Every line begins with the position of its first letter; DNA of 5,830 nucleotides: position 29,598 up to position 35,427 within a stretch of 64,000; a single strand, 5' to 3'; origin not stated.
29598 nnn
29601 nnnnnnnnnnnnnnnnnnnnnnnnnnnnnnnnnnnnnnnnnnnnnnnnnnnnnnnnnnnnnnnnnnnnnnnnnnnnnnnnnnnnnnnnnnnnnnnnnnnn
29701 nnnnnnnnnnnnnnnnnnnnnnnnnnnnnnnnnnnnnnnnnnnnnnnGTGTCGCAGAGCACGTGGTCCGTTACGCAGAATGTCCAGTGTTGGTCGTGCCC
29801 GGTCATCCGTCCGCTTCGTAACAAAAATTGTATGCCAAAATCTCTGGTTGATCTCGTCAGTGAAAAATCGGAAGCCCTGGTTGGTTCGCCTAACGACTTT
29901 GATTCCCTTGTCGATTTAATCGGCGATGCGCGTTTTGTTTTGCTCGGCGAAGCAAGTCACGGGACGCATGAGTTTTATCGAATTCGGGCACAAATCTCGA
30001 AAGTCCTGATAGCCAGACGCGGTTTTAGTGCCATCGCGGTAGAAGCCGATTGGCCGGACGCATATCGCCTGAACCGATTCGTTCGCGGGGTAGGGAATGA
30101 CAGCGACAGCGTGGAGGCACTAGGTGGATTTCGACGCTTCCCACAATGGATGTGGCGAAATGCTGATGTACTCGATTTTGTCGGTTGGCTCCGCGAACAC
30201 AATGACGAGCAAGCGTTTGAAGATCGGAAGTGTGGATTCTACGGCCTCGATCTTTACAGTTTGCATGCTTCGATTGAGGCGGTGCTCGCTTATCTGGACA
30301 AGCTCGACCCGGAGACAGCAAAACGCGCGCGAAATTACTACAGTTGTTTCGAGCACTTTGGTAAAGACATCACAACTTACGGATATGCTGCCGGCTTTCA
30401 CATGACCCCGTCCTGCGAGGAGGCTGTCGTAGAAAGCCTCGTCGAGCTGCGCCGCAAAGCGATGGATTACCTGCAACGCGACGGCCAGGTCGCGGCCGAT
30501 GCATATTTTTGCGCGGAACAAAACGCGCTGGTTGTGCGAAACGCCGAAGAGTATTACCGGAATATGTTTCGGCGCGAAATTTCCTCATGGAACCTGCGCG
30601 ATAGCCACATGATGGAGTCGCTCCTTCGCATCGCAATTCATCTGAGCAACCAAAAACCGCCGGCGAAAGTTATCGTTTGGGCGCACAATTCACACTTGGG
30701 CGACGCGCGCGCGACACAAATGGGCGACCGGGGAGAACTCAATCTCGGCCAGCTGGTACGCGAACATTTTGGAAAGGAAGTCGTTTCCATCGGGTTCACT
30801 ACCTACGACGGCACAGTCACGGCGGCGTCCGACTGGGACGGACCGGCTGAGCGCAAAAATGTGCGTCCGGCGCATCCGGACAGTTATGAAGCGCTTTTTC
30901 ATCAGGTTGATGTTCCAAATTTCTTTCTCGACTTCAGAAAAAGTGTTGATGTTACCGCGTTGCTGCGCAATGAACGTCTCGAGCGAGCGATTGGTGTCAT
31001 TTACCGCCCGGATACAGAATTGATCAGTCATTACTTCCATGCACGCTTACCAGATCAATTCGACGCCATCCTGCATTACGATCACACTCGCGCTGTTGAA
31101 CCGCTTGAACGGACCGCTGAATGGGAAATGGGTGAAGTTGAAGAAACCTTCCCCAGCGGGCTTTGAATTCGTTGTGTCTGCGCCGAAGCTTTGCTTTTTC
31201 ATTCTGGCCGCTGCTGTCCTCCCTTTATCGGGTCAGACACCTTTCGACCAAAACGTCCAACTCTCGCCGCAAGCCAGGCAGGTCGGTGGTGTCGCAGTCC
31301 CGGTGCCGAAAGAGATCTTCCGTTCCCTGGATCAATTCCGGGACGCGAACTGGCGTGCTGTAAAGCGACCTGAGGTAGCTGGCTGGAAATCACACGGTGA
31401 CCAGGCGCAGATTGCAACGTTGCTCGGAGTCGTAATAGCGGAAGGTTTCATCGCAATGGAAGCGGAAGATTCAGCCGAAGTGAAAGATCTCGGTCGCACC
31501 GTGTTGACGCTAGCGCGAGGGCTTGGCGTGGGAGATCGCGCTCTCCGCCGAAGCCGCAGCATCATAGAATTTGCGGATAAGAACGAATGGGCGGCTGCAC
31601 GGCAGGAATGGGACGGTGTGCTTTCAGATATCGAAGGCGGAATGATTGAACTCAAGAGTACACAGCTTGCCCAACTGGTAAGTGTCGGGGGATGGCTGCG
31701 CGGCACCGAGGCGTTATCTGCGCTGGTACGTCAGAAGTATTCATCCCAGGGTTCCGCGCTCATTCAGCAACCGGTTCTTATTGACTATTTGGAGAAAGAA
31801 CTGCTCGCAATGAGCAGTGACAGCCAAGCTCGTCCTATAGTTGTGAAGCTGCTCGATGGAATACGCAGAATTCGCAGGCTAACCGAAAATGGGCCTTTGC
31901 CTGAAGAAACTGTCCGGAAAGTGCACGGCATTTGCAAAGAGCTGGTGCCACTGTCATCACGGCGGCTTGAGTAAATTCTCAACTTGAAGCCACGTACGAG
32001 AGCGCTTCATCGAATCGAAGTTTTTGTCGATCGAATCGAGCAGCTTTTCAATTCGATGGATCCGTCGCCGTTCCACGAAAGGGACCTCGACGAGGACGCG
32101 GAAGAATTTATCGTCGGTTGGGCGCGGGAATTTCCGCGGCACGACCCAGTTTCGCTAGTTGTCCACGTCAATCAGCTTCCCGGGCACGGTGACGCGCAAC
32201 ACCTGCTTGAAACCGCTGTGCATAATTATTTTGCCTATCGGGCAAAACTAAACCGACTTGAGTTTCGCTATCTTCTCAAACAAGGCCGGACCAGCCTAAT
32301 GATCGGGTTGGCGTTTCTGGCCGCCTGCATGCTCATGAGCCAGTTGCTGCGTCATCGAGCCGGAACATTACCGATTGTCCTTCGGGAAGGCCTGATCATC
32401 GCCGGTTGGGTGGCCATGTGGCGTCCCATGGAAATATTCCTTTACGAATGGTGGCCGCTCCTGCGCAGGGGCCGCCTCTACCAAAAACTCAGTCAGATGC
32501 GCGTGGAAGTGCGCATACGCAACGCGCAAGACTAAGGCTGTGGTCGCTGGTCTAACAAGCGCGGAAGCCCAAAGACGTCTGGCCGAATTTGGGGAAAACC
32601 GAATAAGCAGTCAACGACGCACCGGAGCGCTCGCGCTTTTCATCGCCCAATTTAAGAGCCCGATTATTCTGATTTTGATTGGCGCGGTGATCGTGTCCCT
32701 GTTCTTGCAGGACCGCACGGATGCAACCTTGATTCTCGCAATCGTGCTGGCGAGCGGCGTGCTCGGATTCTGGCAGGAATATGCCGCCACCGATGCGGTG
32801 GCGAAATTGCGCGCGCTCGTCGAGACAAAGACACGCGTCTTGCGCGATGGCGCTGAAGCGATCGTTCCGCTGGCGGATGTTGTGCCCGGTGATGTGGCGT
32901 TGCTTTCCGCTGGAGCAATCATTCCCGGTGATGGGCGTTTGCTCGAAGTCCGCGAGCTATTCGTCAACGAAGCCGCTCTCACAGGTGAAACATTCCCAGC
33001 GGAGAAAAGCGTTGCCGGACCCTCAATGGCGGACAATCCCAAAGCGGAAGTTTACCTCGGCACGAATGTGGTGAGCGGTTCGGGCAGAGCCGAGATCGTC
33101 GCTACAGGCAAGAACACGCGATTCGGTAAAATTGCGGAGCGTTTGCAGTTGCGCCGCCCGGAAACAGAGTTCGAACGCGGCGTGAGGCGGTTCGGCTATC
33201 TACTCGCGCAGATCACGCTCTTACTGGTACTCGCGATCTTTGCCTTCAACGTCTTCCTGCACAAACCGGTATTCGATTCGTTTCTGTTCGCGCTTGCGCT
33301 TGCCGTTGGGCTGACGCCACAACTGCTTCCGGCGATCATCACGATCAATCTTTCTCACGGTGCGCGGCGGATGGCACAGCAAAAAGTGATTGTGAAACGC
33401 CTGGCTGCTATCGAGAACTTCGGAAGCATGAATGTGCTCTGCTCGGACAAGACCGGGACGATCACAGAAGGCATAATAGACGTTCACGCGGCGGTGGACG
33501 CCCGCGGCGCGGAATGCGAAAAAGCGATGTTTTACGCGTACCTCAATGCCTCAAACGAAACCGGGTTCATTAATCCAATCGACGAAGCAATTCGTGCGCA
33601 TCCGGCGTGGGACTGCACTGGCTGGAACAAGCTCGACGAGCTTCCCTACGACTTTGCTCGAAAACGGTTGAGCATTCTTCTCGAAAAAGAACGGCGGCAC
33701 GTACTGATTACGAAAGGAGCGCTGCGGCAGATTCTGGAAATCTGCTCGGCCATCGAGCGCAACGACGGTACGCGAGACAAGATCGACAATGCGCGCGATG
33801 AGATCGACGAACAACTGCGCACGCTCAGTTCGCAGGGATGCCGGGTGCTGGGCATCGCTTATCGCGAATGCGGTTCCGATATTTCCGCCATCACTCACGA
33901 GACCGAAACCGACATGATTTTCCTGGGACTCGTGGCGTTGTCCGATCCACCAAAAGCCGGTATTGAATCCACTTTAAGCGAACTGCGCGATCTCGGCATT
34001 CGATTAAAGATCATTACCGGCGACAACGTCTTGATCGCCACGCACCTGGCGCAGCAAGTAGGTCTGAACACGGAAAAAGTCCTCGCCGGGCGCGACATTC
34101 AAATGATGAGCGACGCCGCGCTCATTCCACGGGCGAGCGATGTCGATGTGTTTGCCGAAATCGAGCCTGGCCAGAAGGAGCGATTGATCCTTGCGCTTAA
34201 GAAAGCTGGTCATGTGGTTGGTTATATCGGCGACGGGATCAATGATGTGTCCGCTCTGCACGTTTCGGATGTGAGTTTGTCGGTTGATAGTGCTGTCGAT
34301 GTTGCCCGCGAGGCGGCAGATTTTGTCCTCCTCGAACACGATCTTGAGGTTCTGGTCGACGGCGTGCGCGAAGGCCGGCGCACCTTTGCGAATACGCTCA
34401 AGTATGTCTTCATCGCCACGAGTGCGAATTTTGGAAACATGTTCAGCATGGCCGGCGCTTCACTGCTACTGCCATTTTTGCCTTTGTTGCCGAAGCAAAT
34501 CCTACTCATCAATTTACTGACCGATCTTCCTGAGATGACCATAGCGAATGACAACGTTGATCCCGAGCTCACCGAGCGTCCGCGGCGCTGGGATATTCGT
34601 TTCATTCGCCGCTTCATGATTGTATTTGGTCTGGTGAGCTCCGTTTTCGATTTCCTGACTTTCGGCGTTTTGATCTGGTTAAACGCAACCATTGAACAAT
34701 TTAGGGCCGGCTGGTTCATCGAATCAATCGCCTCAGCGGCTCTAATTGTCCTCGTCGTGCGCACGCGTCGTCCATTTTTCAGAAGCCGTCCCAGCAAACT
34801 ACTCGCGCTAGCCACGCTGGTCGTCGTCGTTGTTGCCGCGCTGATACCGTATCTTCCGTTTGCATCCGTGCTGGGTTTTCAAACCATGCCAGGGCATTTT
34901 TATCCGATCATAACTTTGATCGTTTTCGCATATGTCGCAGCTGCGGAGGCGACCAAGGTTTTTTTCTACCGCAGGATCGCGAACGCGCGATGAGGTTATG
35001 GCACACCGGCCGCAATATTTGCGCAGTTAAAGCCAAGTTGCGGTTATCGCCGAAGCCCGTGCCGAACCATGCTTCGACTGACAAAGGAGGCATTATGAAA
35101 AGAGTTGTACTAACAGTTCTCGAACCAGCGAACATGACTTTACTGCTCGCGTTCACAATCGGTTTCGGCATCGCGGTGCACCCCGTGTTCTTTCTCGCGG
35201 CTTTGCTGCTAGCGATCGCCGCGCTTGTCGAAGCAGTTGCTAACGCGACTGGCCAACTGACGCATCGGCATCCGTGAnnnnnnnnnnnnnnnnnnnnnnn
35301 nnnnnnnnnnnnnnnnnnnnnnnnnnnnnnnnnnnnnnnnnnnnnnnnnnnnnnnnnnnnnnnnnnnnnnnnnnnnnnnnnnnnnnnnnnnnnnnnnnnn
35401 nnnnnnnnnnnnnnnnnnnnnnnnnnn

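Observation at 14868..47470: USP-saturated island whose gene-family content parallels the actinobacterial DosR dormancy regulon, without DosR/DosS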

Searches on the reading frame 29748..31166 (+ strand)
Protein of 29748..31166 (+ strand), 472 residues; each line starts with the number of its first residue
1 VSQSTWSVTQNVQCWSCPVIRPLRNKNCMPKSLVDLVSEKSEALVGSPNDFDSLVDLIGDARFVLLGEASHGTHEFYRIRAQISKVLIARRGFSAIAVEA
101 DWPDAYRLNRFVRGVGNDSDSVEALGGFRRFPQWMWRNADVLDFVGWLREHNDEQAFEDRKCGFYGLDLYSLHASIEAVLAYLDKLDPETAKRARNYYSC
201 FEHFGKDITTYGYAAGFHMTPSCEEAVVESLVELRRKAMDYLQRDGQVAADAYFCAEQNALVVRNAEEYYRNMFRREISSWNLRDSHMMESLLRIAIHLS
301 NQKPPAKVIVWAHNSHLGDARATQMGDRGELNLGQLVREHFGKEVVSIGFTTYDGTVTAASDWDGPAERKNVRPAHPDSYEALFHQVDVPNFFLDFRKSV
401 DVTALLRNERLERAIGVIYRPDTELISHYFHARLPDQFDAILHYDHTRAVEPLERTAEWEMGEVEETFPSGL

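Call 5: search_protein_families(library=pfam, proteins=[window:29748-31166:+])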
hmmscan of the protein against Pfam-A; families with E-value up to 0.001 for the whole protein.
window:29748-31166:+ (472 aa): 1 family
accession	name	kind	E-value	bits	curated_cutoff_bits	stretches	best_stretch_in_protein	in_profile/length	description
PF05139.19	Erythro_esteras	-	1.5e-136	456.2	26.4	1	88-447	1-358/358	Erythromycin esterase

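Call 21: find_related_loci(query=window:29829-31166:+, collection=genome_contigs, flank=10000)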
Query window:29829-31166:+ (445 aa) in genome_contigs; peptide patterns used: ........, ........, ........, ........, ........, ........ (x = any residue, [..] = any of these).
600 stretches matched a pattern (row limit reached: there are more); 588 encode a relative of the query (tblastn E <= 1e-3); the best 80 are kept; 80 distinct loci.
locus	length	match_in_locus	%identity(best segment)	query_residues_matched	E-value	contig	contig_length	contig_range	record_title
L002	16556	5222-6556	92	1-445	0e+0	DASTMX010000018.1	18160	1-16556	MAG TPA_asm: Candidatus Udaeobacter sp. isolate SMAG_U3864 k141_2460973, whole genome shotgun sequence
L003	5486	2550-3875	77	2-445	0e+0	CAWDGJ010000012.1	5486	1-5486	MAG: uncultured Verrucomicrobiae bacterium isolate MFD06085.bin.2.142 genome assembly, contig: contig_77701, whole genom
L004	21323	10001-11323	78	5-445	0e+0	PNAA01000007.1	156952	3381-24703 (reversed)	MAG: Spartobacteria bacterium isolate palsa_1392 73.20110800_P1D.12_contig_211, whole genome shotgun sequence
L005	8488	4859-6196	75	1-445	0e+0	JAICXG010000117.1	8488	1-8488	MAG: Chthoniobacterales bacterium isolate LS_FP_2_bin.102 k141_2302979_length_8488_cov_45.2357, whole genome shotgun seq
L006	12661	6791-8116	75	4-445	0e+0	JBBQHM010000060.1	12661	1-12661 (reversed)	MAG: Chthoniobacterales bacterium isolate Co_metawrap_904 Cmw_904_k141_2127796_length_12661_cov_6.0780, whole genome sho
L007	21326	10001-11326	76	5-445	0e+0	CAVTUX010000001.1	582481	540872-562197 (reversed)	MAG: uncultured Verrucomicrobiae bacterium isolate MFD04944.bin.2.35 genome assembly, contig: contig_13206, whole genome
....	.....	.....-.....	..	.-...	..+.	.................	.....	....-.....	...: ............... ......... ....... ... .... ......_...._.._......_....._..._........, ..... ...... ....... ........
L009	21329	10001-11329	67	6-445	0e+0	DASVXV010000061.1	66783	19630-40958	MAG TPA_asm: Pyrinomonadaceae bacterium isolate SMAG_U2584 k141_323366, whole genome shotgun sequence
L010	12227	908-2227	66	6-445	0e+0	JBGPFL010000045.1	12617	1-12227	MAG: Blastocatellia bacterium isolate OBJ_0618_7090110_68 k141_3514406_length_12617_cov_42.0000, whole genome shotgun se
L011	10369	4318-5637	65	6-445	0e+0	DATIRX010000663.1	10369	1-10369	MAG TPA_asm: Bryobacteraceae bacterium isolate SMAG_U15914 k141_789492, whole genome shotgun sequence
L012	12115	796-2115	66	6-445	0e+0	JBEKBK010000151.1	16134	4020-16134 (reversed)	MAG: Bryobacteraceae bacterium isolate SPRUCE 134 SPRUCE_134_151, whole genome shotgun sequence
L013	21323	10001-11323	66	5-445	0e+0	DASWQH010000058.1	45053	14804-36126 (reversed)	MAG TPA_asm: Pyrinomonadaceae bacterium isolate SMAG_U3489 k141_2326264, whole genome shotgun sequence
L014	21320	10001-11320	65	6-445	0e+0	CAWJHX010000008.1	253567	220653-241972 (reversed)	MAG: Terriglobia bacterium isolate MFD03726.bin.1.138 genome assembly, contig: contig_65463, whole genome shotgun sequen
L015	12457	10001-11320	66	6-445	0e+0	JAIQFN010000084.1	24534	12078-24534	MAG: Terriglobia bacterium isolate SRVP_6 SR-VP_26_10_2019_C_20cm_scaffold_3446, whole genome shotgun sequence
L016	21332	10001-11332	65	5-445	0e+0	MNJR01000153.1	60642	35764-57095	MAG: Acidobacteria bacterium 13_1_20CM_3_53_8 13_1_20cm_3_scaffold_96, whole genome shotgun sequence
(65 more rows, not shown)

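Call 35: search_protein_families(library=ncbifam, proteins=[window:29829-31166:+], max_evalue=0.01)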
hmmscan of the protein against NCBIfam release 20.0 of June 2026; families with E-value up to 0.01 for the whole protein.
window:29829-31166:+ (445 aa): 3 families
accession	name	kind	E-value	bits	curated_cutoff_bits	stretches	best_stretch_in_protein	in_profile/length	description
NF000209.1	EreB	exception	2.4e-18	66.2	750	2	22-143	24-135/419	EreB family erythromycin esterase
NF000208.1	EreA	exception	2.1e-08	33.4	750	1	22-86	18-82/408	EreA family erythromycin esterase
NF000516.1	EreD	equivalog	0.00013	21.1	800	1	34-142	33-131/408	EreD family erythromycin esterase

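Call 49: search_protein_families(library=pfam, alignment_id=A1, max_evalue=0.00001)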
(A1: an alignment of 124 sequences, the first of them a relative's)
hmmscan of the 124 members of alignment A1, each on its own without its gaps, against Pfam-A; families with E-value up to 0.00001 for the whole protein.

A. member 1, L056:322-1425:- (367 aa): 3 families
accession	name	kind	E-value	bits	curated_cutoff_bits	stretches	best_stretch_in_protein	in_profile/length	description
PF00107.32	ADH_zinc_N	-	1.9e-29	102.7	31.8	1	196-326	1-127/129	Zinc-binding dehydrogenase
PF08240.17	ADH_N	-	2.2e-26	92.6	23.5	1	45-157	3-104/104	Alcohol dehydrogenase GroES-like domain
PF13602.12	ADH_zinc_N_2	-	4.4e-12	47.5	27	1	230-357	2-127/134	Zinc-binding dehydrogenase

B. families by the number of members that match (of 124 scanned): 116 families (the first 25 are shown)
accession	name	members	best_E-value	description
PF00582.32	Usp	19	2.3e-56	Universal stress protein family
PF05139.19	Erythro_esteras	6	1.4e-139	Erythromycin esterase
PF04972.22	BON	5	1.9e-49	BON domain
PF12146.15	Hydrolase_4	4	3.6e-13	Serine aminopeptidase, S33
PF00118.29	Cpn60_TCP1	3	2.2e-70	TCP-1/cpn60 chaperonin family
PF00561.26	Abhydrolase_1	3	2.4e-17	alpha/beta hydrolase fold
PF00156.33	Pribosyltran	3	1.5e-13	Phosphoribosyl transferase domain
PF17767.7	NAPRTase_N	2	1.3e-37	Nicotinate phosphoribosyltransferase (NAPRTase) N-terminal domain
PF18845.6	baeRF_family3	2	6.4e-31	Bacterial archaeo-eukaryotic release factor family 3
PF00107.32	ADH_zinc_N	2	1.9e-29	Zinc-binding dehydrogenase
PF00571.33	CBS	2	2.3e-29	CBS domain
PF02518.31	HATPase_c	2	4.1e-29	Histidine kinase-, DNA gyrase B-, and HSP90-like ATPase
PF08240.17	ADH_N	2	1.1e-28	Alcohol dehydrogenase GroES-like domain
PF03734.19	YkuD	2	2.2e-23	L,D-transpeptidase catalytic domain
PF12704.14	MacB_PCD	2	2.5e-20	MacB-like periplasmic core domain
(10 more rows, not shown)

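Call 56: search_solved_structures(query=window:29829-31166:+, max_evalue=0.001)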
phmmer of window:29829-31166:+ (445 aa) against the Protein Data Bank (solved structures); distinct sequences matched with E-value up to 0.001: 3.
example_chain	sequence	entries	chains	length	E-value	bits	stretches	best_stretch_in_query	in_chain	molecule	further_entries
2rad_A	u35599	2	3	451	1.1e-26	97.2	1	19-389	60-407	Succinoglycan biosynthesis protein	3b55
2qgm_A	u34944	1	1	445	5.8e-22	81.6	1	23-420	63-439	Succinoglycan biosynthesis protein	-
6xcq_A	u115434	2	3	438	3.8e-08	36.1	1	22-88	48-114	EreC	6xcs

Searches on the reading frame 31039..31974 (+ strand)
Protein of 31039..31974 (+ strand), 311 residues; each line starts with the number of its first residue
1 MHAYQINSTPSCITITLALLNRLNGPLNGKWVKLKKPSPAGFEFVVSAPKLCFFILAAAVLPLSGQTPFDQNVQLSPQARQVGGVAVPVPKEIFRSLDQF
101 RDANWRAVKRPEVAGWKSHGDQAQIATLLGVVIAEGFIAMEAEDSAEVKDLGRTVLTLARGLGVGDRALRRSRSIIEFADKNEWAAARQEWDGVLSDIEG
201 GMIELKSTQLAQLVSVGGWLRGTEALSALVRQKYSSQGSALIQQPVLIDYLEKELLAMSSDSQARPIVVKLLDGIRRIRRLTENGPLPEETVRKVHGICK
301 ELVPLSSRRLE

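Call 5: search_protein_families(library=pfam, proteins=[window:31039-31974:+])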
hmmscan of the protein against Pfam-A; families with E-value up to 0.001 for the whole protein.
window:31039-31974:+ (311 aa): 0 families

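Call 35: search_protein_families(library=ncbifam, proteins=[window:31132-31974:+], max_evalue=0.01)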
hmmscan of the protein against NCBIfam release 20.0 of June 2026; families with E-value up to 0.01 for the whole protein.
window:31132-31974:+ (280 aa): 0 families

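Call 57: search_protein_families(library=pfam, proteins=[window:31132-31974:+], max_evalue=1)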
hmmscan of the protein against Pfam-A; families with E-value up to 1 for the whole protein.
window:31132-31974:+ (280 aa): 1 family
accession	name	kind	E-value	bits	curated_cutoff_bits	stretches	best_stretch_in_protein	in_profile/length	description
PF14718.12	SLT_L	-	0.052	14.2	25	0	142-166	9-33/68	Soluble lytic murein transglycosylase L domain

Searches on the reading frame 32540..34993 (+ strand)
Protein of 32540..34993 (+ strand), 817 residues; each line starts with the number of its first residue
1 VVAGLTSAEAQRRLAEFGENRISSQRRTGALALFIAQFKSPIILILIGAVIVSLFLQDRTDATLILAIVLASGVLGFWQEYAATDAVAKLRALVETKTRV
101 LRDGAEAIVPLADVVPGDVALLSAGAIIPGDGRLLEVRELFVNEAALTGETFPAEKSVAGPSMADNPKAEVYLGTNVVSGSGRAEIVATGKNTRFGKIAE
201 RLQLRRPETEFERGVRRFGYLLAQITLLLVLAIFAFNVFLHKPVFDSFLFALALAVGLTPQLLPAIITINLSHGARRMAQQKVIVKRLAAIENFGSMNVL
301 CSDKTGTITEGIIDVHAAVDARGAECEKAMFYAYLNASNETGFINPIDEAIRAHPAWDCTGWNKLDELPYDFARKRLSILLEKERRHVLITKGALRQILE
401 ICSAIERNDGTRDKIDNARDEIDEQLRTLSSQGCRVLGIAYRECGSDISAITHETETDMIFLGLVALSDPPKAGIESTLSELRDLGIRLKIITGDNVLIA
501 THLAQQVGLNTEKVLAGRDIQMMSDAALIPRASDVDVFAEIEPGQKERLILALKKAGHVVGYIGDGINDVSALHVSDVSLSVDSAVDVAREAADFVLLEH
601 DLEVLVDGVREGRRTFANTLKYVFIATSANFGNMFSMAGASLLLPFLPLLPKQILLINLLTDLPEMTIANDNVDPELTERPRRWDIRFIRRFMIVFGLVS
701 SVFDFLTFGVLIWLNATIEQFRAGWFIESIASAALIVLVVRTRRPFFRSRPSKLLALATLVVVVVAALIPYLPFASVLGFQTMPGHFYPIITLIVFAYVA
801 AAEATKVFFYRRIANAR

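Call 5: search_protein_families(library=pfam, proteins=[window:32540-34993:+])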
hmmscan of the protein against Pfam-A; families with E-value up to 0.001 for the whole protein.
window:32540-34993:+ (817 aa): 5 families
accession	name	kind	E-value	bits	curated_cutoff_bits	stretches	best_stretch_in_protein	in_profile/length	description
PF00122.25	E1-E2_ATPase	-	7.8e-46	156.3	28.1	1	93-281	2-181/181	E1-E2 ATPase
PF00689.26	Cation_ATPase_C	-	7.9e-24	84.8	27.3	1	646-808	1-175/175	Cation transporting ATPase, C-terminus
PF00702.32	Hydrolase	-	2.7e-15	57.7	26.4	1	298-574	2-188/191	haloacid dehalogenase-like hydrolase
PF00690.31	Cation_ATPase_N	-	3e-15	56.1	20.4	1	4-53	20-69/69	Cation transporter/ATPase, N-terminus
PF13246.12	Cation_ATPase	-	1.7e-05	25.2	21.7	1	361-405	45-91/91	Cation transport ATPase (P-type)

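Call 35: search_protein_families(library=ncbifam, proteins=[window:32540-34993:+], max_evalue=0.01)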
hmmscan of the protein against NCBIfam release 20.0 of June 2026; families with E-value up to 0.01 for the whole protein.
window:32540-34993:+ (817 aa): 24 families
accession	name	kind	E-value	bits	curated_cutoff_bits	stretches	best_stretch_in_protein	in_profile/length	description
TIGR01524.1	ATPase-IIIB_Mg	equivalog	1e-231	771.3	610.75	1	3-813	32-864/867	magnesium-translocating P-type ATPase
NF011702.0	PRK15122.1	subfamily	5.5e-215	716.2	975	1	3-813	48-903/907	magnesium-translocating P-type ATPase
TIGR01647.1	ATPase-IIIA_H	equivalog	1.9e-141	472.7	615.5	1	4-769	1-752/755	plasma-membrane proton-efflux P-type ATPase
TIGR01522.1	ATPase-IIA2_Ca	equivalog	6.7e-115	384.8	798.3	2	3-314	22-336/854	calcium-transporting P-type ATPase, PMR1-type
TIGR01116.1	ATPase-IIA1_Ca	equivalog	3.6e-100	336.3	703.4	2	35-316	2-284/799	calcium-translocating P-type ATPase, SERCA-type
TIGR01523.1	ATPase-IID_K-Na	equivalog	3.8e-82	276.4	645.05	3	365-694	486-836/997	potassium/sodium efflux P-type ATPase, fungal-type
TIGR01517.1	ATPase-IIB_Ca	equivalog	2.4e-79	267.5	507.05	2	367-706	445-778/882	calcium-translocating P-type ATPase, PMCA-type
TIGR01494.1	ATPase_P-type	subfamily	5.7e-78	262.5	62.3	3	65-340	2-254/478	HAD-IC family P-type ATPase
TIGR01106.1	ATPase-IIC_X-K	subfamily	3.7e-68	230.3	946.1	3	3-315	35-362/997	Na,H/K antiporter P-type ATPase subunit alpha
TIGR01525.1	ATPase-IB_hvy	subfamily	1.7e-57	195.6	346.25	2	46-516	5-432/560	heavy metal translocating P-type ATPase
TIGR01657.1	P-ATPase-V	hypoth_equivalog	2.3e-57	194.3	618.25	3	4-325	139-476/1055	ATP13A2 family polyamine export P-type ATPase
TIGR01512.1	ATPase-IB2_Cd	subfamily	7.3e-43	147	313.5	3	45-321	4-258/494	cadmium family heavy metal-translocating P-type ATPase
TIGR01511.1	ATPase-IB1_Cu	subfamily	1.9e-38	132.6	397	3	62-319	46-283/542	copper-translocating P-type ATPase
NF008262.1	PRK11033.1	equivalog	2.1e-35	122.4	1005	2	49-514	185-603/731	zinc/cadmium/mercury/lead-transporting ATPase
TIGR01497.1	kdpB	equivalog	7.1e-35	120.2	527.9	2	95-510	104-486/675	potassium-transporting ATPase subunit KdpB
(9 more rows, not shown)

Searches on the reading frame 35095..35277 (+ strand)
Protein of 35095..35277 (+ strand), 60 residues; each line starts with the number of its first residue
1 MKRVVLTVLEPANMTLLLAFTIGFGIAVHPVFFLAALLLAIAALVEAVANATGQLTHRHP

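Call 57: search_protein_families(library=pfam, proteins=[window:35095-35277:+], max_evalue=1)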
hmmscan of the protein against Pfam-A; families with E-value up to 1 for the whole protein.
window:35095-35277:+ (60 aa): 1 family
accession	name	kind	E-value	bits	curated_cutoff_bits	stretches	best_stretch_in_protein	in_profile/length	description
PF03707.21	MHYT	-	0.023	15.1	21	1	18-58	13-53/59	Bacterial signalling protein N terminal repeat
